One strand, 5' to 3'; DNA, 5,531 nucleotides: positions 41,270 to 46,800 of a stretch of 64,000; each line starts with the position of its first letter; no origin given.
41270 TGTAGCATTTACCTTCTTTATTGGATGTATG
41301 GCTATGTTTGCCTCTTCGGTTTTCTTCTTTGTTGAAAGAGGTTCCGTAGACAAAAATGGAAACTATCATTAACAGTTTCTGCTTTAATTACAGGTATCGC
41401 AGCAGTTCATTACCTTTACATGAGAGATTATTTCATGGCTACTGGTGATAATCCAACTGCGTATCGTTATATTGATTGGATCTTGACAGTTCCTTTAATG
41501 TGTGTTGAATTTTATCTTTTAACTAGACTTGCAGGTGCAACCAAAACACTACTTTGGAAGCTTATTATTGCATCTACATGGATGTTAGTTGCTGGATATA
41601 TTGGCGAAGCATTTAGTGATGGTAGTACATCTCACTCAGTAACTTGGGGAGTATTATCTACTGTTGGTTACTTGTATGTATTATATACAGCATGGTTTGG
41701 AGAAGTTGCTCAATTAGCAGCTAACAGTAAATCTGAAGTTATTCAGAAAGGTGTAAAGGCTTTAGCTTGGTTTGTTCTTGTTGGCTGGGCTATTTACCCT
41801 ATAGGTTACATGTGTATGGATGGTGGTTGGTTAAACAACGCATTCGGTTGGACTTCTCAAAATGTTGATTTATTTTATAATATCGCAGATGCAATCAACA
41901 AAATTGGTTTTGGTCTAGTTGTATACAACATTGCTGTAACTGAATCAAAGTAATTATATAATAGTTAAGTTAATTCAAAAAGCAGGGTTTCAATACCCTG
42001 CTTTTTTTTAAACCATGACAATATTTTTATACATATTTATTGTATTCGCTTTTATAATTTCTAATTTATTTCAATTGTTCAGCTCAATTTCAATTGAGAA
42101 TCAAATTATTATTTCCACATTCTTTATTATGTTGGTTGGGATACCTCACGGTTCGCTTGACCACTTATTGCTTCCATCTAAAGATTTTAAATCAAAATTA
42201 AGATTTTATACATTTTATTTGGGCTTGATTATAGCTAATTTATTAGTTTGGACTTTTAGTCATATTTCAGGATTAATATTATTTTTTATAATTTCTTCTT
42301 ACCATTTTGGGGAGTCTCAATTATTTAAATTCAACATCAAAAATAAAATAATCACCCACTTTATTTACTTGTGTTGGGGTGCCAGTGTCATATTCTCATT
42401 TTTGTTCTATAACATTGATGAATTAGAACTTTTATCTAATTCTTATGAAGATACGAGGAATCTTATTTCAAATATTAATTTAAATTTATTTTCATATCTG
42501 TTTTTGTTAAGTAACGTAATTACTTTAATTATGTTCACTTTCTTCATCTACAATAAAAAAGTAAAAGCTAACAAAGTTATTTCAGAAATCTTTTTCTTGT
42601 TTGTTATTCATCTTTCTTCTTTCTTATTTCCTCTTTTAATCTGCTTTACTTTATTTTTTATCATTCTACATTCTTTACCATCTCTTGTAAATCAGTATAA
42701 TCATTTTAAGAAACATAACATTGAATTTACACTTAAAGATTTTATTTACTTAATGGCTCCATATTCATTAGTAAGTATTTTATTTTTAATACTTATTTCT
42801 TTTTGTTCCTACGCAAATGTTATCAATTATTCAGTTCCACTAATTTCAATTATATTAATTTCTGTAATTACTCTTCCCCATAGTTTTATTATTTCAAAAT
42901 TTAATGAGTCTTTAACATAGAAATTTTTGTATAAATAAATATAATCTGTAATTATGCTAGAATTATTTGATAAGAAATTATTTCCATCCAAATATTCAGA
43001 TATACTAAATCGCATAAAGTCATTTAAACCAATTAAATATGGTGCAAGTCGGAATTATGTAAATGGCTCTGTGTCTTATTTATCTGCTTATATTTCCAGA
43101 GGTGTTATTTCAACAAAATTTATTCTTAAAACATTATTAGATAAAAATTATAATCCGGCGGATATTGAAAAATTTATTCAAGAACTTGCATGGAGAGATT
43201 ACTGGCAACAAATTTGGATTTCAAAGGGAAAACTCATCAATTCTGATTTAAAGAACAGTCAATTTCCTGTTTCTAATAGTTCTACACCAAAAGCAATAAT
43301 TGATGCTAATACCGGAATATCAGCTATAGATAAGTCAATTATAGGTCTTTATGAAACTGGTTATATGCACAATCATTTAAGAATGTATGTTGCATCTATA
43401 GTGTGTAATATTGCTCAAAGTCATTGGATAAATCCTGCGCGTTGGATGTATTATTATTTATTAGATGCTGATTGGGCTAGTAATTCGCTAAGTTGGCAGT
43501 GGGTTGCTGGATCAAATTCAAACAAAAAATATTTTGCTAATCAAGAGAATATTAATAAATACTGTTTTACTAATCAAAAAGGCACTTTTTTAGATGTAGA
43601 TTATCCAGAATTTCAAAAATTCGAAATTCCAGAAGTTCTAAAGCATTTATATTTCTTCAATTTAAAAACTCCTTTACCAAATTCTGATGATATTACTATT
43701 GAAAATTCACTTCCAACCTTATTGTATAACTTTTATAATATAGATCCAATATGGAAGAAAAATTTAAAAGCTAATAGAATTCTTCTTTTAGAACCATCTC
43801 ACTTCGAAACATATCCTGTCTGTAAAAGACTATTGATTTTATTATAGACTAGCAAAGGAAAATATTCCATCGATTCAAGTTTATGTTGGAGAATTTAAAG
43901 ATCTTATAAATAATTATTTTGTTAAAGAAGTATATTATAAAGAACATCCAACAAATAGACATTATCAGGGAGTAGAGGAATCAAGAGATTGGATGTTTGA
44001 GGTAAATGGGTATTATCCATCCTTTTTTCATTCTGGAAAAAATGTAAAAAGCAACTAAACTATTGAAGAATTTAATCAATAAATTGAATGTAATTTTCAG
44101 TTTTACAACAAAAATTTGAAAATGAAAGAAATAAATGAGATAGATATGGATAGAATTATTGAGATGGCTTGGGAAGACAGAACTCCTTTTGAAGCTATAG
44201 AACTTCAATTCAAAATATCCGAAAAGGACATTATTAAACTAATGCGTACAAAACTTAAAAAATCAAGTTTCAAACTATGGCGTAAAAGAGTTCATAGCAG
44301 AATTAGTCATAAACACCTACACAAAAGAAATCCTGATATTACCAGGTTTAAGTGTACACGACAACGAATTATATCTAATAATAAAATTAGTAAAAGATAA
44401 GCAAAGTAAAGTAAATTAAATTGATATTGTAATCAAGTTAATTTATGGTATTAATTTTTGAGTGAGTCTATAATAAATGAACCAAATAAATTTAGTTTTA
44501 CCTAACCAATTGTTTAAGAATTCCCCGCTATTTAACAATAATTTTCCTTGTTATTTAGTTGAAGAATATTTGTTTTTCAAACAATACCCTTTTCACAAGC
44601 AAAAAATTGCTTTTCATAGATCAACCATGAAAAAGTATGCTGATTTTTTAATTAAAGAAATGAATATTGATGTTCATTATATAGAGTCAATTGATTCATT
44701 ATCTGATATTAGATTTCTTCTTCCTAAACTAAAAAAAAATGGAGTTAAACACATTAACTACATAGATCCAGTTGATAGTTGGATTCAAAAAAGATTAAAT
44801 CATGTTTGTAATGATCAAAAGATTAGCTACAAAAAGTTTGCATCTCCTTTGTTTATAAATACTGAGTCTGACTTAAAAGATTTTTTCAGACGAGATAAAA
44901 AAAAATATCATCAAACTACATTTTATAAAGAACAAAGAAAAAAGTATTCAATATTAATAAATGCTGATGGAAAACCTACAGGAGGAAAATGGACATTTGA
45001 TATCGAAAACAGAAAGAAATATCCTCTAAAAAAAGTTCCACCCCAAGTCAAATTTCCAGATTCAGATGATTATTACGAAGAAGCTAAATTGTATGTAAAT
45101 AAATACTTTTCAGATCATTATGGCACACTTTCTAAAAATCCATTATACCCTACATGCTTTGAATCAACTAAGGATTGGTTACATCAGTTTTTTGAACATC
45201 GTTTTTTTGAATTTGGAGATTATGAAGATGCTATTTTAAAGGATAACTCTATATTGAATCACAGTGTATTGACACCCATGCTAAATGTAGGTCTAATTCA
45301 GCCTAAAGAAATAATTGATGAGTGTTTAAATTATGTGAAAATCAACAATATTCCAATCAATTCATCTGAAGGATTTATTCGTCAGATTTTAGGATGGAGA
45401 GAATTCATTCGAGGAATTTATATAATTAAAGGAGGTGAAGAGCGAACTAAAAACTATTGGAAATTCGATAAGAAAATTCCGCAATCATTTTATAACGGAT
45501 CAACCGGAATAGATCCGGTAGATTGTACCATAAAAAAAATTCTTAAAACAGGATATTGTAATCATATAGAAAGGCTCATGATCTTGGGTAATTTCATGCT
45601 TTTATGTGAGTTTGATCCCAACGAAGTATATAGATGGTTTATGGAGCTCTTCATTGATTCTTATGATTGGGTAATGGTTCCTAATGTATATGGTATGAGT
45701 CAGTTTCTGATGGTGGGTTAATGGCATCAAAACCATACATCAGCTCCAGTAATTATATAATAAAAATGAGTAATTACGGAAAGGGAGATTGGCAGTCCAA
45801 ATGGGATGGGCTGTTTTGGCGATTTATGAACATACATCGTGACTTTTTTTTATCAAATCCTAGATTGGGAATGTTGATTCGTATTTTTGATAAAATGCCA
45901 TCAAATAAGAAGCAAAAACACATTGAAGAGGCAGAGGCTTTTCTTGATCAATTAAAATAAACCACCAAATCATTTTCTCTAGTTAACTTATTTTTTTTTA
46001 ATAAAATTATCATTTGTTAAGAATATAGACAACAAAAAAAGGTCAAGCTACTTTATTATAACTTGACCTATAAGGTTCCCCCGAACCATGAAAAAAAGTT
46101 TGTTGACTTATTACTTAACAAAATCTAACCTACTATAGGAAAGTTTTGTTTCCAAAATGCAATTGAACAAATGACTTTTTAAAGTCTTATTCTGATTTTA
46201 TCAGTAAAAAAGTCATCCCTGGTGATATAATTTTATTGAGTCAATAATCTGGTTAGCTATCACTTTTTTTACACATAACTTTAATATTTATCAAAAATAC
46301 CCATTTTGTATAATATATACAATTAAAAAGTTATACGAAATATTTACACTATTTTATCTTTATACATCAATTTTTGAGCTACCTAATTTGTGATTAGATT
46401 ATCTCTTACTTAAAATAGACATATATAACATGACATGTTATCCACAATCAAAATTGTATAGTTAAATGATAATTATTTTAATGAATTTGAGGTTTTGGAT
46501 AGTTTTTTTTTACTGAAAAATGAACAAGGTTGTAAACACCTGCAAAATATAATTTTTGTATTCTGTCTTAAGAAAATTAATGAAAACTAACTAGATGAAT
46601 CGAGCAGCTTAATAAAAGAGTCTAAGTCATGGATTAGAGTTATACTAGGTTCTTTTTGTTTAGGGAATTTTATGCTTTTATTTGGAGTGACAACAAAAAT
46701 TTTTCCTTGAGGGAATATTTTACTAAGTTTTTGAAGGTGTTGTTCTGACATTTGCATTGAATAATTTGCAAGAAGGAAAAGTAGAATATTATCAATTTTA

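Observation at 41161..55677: Shared palindrome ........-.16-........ overlapping the -7 box of at least four promoters in the light island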

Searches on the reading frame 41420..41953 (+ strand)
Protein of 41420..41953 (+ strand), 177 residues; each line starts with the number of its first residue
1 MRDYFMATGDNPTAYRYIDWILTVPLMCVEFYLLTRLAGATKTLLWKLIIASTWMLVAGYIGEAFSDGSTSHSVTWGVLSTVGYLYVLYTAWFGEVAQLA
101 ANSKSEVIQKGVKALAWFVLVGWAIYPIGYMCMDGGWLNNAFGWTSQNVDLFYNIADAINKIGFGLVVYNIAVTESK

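Call 11: search_protein_families(library=pfam, proteins=[window:41420-41953:+])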
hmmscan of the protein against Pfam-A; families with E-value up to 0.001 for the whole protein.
window:41420-41953:+ (177 aa): 1 family
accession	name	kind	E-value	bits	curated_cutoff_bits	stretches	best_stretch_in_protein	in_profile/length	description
PF01036.24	Bac_rhodopsin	-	2.3e-34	119.3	24.6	1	4-174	59-223/224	Bacteriorhodopsin-like protein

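Call 27: find_related_loci(query=window:41420-41953:+, collection=metagenome_contigs, flank=3000)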
Query window:41420-41953:+ (177 aa) in metagenome_contigs; peptide patterns used: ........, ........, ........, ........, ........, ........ (x = any residue, [..] = any of these).
350 stretches matched a pattern; 279 encode a relative of the query (tblastn E <= 1e-3); the best 80 are kept; 80 distinct loci.
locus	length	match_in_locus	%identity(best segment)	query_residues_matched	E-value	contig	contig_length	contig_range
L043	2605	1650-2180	99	1-177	8e-122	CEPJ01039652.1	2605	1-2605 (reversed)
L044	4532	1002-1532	99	1-177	1e-116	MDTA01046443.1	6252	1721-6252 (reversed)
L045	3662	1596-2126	98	1-177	2e-117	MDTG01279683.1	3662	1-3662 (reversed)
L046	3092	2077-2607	97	1-177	5e-118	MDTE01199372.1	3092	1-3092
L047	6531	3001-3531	95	1-177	1e-114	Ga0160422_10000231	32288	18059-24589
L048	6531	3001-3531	97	1-177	2e-114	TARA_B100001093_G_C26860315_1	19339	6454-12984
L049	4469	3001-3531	95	1-177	3e-114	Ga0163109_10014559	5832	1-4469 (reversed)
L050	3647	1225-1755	96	1-177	4e-116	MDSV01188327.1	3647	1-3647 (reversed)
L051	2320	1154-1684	95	1-177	2e-119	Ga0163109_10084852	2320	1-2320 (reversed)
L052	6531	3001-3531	95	1-177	2e-113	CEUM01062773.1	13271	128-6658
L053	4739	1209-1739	95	1-177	2e-113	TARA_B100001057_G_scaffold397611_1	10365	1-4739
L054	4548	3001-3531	95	1-177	2e-113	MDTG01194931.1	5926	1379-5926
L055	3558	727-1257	94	1-177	1e-115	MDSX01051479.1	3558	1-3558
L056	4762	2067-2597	93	1-177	5e-112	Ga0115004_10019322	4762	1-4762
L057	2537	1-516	97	6-177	2e-114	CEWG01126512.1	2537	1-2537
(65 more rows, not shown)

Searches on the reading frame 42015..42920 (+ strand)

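Call 12: search_protein_families(library=pfam, proteins=[window:42015-42920:+])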
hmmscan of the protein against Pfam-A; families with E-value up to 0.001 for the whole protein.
window:42015-42920:+ (301 aa): 1 family
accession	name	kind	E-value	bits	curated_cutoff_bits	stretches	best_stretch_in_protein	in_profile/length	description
PF15461.11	BCD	-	2.6e-36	126.1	28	1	38-296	3-266/267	Beta-carotene 15,15'-dioxygenase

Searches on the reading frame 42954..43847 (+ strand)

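Call 12: search_protein_families(library=pfam, proteins=[window:42954-43847:+])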
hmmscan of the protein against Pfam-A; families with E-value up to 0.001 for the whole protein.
window:42954-43847:+ (297 aa): 1 family
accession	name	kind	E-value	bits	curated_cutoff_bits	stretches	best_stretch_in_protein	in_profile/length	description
PF03441.19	FAD_binding_7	-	2.3e-24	86.4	27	1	74-223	1-156/203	FAD binding domain of DNA photolyase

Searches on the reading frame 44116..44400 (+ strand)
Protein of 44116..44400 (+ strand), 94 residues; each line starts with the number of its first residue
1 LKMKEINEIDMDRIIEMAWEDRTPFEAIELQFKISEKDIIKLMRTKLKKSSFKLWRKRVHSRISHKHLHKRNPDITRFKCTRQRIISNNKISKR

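Call 12: search_protein_families(library=pfam, proteins=[window:44116-44400:+])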
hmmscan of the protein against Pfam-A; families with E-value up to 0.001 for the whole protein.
window:44116-44400:+ (94 aa): 1 family
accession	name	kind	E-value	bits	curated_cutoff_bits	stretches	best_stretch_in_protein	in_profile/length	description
PF10985.13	DUF2805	-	1.1e-32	112.6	22.5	1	12-83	1-71/71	Protein of unknown function (DUF2805)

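Call 55: search_protein_families(library=ncbifam, proteins=[window:44116-44400:+], max_evalue=0.01)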
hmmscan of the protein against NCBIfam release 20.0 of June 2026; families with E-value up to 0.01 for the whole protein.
window:44116-44400:+ (94 aa): 1 family
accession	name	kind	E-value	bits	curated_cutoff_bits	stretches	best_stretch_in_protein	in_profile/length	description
TIGR03643.1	TIGR03643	hypoth_equivalog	4.8e-32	110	66.55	1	10-82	1-72/72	TIGR03643 family protein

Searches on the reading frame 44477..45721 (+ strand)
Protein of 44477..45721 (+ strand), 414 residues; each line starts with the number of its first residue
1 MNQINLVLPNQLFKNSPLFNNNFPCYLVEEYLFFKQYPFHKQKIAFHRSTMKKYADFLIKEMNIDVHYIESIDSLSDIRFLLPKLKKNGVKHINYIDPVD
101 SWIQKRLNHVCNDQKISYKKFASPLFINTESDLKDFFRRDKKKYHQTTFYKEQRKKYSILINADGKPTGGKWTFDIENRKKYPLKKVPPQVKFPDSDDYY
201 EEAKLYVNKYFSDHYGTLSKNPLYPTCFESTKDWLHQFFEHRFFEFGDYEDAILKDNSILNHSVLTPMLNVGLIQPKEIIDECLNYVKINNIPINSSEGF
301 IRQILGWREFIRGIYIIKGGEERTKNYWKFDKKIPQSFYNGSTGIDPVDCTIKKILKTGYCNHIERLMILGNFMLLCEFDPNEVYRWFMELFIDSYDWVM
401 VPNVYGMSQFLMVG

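Call 12: search_protein_families(library=pfam, proteins=[window:44477-45721:+])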
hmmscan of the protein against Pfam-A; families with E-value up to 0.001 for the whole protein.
window:44477-45721:+ (414 aa): 2 families
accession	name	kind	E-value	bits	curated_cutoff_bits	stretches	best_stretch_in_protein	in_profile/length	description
PF04244.19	DPRP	-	1.3e-52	179.3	22.1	1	6-220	2-221/224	Deoxyribodipyrimidine photo-lyase-related protein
PF03441.19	FAD_binding_7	-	3.2e-06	27.1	27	1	333-395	42-104/203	FAD binding domain of DNA photolyase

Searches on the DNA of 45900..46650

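Call 39: search_rna_families(source=window, start=45900, end=46650, threshold=evalue, max_evalue=1)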
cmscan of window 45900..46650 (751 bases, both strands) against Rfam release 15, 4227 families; matches with E-value up to 1: 0.
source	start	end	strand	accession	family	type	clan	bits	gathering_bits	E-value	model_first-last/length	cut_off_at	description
